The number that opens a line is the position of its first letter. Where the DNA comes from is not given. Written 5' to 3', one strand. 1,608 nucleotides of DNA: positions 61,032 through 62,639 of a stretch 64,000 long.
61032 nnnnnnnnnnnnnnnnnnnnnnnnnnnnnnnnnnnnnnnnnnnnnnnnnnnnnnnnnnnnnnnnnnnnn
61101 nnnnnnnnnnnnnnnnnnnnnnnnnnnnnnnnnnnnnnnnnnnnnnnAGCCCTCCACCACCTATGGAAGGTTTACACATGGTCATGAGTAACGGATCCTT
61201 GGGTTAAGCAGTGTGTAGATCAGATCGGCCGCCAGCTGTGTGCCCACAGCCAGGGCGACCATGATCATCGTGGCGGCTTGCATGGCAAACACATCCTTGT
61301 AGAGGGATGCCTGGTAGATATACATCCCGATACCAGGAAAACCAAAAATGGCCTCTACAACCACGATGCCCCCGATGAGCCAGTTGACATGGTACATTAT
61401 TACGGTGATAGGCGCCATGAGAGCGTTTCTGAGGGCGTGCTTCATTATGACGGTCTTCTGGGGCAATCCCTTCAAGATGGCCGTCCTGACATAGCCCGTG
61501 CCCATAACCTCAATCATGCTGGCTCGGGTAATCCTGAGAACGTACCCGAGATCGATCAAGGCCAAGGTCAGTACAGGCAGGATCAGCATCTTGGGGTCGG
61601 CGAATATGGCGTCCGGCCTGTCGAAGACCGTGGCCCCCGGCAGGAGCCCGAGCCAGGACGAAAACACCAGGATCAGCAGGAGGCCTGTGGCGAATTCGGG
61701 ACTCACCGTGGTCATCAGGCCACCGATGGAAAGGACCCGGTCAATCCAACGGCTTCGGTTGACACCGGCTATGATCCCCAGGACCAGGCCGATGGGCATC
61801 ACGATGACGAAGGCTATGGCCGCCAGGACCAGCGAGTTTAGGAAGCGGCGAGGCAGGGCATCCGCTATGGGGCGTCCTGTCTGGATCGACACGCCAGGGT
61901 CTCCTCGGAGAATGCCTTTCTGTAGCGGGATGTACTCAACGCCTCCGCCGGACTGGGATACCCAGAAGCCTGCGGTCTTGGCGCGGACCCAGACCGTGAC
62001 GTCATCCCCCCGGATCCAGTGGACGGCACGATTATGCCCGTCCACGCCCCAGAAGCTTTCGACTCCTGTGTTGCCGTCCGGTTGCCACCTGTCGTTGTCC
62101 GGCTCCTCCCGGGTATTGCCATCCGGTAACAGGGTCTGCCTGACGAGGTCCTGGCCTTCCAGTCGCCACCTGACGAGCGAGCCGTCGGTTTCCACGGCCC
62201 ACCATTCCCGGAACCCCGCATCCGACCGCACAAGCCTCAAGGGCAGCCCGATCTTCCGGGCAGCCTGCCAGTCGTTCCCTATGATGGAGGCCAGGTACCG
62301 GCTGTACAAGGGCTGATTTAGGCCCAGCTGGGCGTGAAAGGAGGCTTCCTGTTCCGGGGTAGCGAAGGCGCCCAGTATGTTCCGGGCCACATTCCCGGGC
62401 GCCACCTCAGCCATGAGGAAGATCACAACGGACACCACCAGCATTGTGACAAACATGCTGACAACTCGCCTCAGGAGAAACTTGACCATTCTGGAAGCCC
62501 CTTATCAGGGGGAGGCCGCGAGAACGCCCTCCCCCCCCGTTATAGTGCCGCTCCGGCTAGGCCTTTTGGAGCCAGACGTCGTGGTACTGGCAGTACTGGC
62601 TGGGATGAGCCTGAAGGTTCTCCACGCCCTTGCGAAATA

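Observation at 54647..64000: Second MttB-family paralog embedded between a fused-ATPase peptide-type ABC importer and a TAXI-like binding protein/DUF1850 pair that lacks its permease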

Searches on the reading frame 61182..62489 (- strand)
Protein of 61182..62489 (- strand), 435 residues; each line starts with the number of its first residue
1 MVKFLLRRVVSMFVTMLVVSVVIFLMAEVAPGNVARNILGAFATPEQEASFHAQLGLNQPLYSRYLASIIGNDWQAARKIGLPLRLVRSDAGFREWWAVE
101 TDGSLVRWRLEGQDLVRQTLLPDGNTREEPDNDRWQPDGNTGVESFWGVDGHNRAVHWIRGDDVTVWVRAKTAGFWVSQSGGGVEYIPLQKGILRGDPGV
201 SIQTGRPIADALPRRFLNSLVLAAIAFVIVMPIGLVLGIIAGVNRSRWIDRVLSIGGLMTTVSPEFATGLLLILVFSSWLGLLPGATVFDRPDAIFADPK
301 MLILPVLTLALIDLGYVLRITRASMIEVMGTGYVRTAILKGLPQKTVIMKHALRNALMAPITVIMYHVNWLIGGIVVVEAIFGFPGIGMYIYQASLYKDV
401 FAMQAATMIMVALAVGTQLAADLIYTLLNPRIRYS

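Call 5: search_protein_families(library=pfam, proteins=[window:61182-62489:-], max_evalue=0.01)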
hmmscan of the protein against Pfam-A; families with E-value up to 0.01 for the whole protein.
window:61182-62489:- (435 aa): 2 families
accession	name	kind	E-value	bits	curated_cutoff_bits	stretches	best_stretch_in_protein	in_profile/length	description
PF00528.27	BPD_transp_1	-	1.3e-28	100.4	26.4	1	234-433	1-183/184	Binding-protein-dependent transport system inner membrane component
PF19300.4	BPD_transp_1_N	-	1.5e-11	44.9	23.8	1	1-68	1-68/114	Binding-prot-dependent transport system membrane comp, N-term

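Call 6: search_protein_families(library=ncbifam, proteins=[window:61182-62489:-], max_evalue=0.01)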
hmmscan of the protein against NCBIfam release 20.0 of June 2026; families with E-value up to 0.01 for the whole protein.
window:61182-62489:- (435 aa): 17 families
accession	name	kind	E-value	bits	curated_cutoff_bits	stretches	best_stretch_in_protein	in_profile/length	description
NF045470.1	Opp2B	equivalog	9.6e-61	205.6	350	2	185-433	60-300/300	nickel ABC transporter permease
TIGR02789.1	nickel_nikB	equivalog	6.1e-54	183.5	447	2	185-433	67-307/314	nickel ABC transporter permease subunit NikB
NF011661.0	PRK15081.1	equivalog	8.1e-53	179.9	463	2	191-434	70-305/306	glutathione ABC transporter permease GsiC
NF007677.0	PRK10352.1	equivalog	3.2e-51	174.3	433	2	191-434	73-308/314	nickel ABC transporter permease subunit NikB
NF045469.1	Opp1B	equivalog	4.1e-51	174.3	380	2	186-433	69-307/307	nickel/cobalt ABC transporter permease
NF045472.1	Opp4B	equivalog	6.5e-50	170.2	450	2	184-433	64-319/319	oligopeptide ABC transporter permease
NF045471.1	Opp3B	equivalog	1.5e-46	159.2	480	2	184-434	61-304/308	oligopeptide ABC transporter permease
NF007008.0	PRK09471.1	equivalog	2.3e-41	142.2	388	2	186-434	63-306/306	oligopeptide ABC transporter permease OppB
NF008161.0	PRK10914.1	equivalog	2.2e-40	138.9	590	3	300-434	203-337/339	dipeptide ABC transporter permease DppB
NF011690.0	PRK15110.1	equivalog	1.5e-31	110.1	432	2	295-430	176-311/321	putrescine export ABC transporter permease SapB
NF043081.1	MMSYN1_0165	equivalog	5e-23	81.7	350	1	202-434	161-386/388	oligopeptide ABC transporter permease OppB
NF011712.0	PRK15133.1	subfamily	1.2e-14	54.1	445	1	208-434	129-361/364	microcin C ABC transporter permease YejB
NF045476.1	Opp4C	equivalog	1.3e-06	27.9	350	1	219-395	79-229/278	oligopeptide ABC transporter permease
NF045474.1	Opp2C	equivalog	4.2e-05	23.3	300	1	306-389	106-185/236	nickel transporter permease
NF045475.1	Opp3C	equivalog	0.00037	19.7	450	1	307-398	193-282/328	oligopeptide ABC transporter permease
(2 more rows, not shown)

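Call 38: search_protein_representatives(protein=window:61182-62489:-)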
Query: 435 residues. Proteins with E-value up to 0.001 (for the whole library): 34233; up to 1e-10: 16053; up to 1e-30: 1498. The best 150 are listed.
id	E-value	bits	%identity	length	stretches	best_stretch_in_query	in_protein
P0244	1.3e-160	551.3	60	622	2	166-434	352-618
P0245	5.4e-160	549.2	60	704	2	144-435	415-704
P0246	1.8e-152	524.4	55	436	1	1-435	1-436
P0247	5.6e-151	519.5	58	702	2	145-435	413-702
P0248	1.5e-129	448.9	50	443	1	1-435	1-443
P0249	2.0e-127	441.9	51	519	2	124-435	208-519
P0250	9.7e-90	317.7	47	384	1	60-398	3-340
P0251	2.0e-87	310.1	51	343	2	191-435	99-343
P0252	1.8e-85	303.7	61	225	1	212-435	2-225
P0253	1.1e-78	281.4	48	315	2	199-434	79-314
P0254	2.8e-77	276.7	46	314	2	186-434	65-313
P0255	6.0e-77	275.6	57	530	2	1-138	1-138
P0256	1.6e-73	264.3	46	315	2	194-435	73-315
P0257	3.7e-70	253.2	47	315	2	184-433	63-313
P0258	5.2e-68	246.1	42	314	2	186-435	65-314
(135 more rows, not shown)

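Call 70: predict_structure(alignment_id=A5)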
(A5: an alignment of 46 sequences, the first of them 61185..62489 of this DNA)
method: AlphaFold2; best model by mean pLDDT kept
length: 435 residues; sequences in the alignment: 46
mean_pLDDT: 93.4   pTM: 0.87
mean pLDDT of the five models: 93.4, 92.4, 92.3, 92.2, 92.2
residues with pLDDT >= 90: 365; 70-90: 65; 50-70: 3; < 50: 2
segments of 3 or more residues with pLDDT < 50: none
pLDDT, mean of each block of 10 residues (from residue 1): 88 93 93 91 93 94 95 97 96 94 98 97 97 96 97 96 87 81 95 95 92 95 95 97 98 97 96 98 94 92 97 95 97 97 96 92 86 90 96 94 94 90 83 57
secondary structure, 60 per line:
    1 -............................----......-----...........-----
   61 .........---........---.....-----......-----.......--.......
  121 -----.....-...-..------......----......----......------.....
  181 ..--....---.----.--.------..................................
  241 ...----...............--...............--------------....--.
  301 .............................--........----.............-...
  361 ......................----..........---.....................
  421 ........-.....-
elements in order: H2-29 H34-39 H45-55 H61-69 H73-80 E84-88 E94-99 E105-111 E114-120 E126-130 E144-149 E154-159 E164-169 E176-182 E185-188 H208-243 H248-262 H265-279 H294-297 H300-329 H332-339 H344-356 H358-382 H387-396 H400-428 H430-434

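Call 73: fold_search(model_id=the predicted structure, library=pdb)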
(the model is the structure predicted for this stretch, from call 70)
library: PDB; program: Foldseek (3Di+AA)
matches with E <= 10: 484; with E <= 0.001: 43
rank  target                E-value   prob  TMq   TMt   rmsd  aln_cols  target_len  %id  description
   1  8z1y_A                1.5e-14  1.00  0.50  0.65   3.2       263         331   30  Cryo-EM structure of Escherichia coli DppABCDF in the pre-catalytic state (released 2025-01-29)
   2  8z21_A                3.3e-14  1.00  0.60  0.83   4.1       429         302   21  Cryo-EM structure of Escherichia coli OppBCDF in the resting state (released 2025-04-16)
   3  8wd9_B                5.2e-14  1.00  0.51  0.72   2.1       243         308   32  Cryo-EM structure of Mycobacterium tuberculosis DppABCD in apo form (released 2024-09-18)
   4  8z1v_A                1.1e-13  1.00  0.52  0.73   2.9       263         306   30  Cryo-EM structure of Escherichia coli DppBCDF in the resting state (released 2025-01-29)
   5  8z1x_A                1.4e-13  1.00  0.52  0.72   3.1       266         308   30  Cryo-EM structure of Escherichia coli DppBCDF complex bound to AMPPNP (released 2025-01-29)
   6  8j5q_B                2.4e-13  1.00  0.61  0.79   4.4       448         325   22  Cryo-EM structure of Mycobacterium tuberculosis OppABCD in the pre-translocation state (released 2024-04-03)
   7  8wda_B                3.6e-13  1.00  0.51  0.74   2.1       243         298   31  Cryo-EM structure of the substrate-bound DppABCD complex (released 2024-09-18)
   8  8z1z_A                3.6e-13  1.00  0.50  0.72   3.0       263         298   30  Cryo-EM structure of Escherichia coli DppAR383D+D436RBCDF in pre-catalytic state (released 2025-04-16)
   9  9u9z_A                4.1e-05  1.00  0.39  0.65   3.3       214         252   17  Cryo-EM structure of cyanobacterial bicarbonate transporter CmpBCD (released 2026-04-01)
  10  9k3x_A                4.3e-05  1.00  0.39  0.58   4.6       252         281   16  Cryo-EM structure of E coli pstSCAB in the pretranslocation state (released 2026-02-18)
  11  9ua0_A                4.5e-05  1.00  0.39  0.65   5.1       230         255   17  Cryo-EM structure of cyanobacterial bicarbonate transporter CmpBCD in the presence of nitrate (released 2026-04-08)
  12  8wdb_C                5.3e-05  1.00  0.40  0.60   3.3       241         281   22  Cryo-EM structure of the ATP-bound DppABCD complex (released 2024-09-18)
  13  4jbw_F                5.6e-05  1.00  0.38  0.35  19.8       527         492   13  Crystal structure of E. coli maltose transporter MalFGK2 in complex with its regulatory protein EIIAglc (released 2013-06-12)
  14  9ua1_A                6.8e-05  1.00  0.37  0.61   5.4       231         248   16  Cryo-EM structure of cyanobacterial bicarbonate transporter CmpBCD in complex with ATP (released 2026-04-08)
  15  8z21_B                7.2e-05  1.00  0.38  0.56   4.5       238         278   13  Cryo-EM structure of Escherichia coli OppBCDF in the resting state (released 2025-04-16)
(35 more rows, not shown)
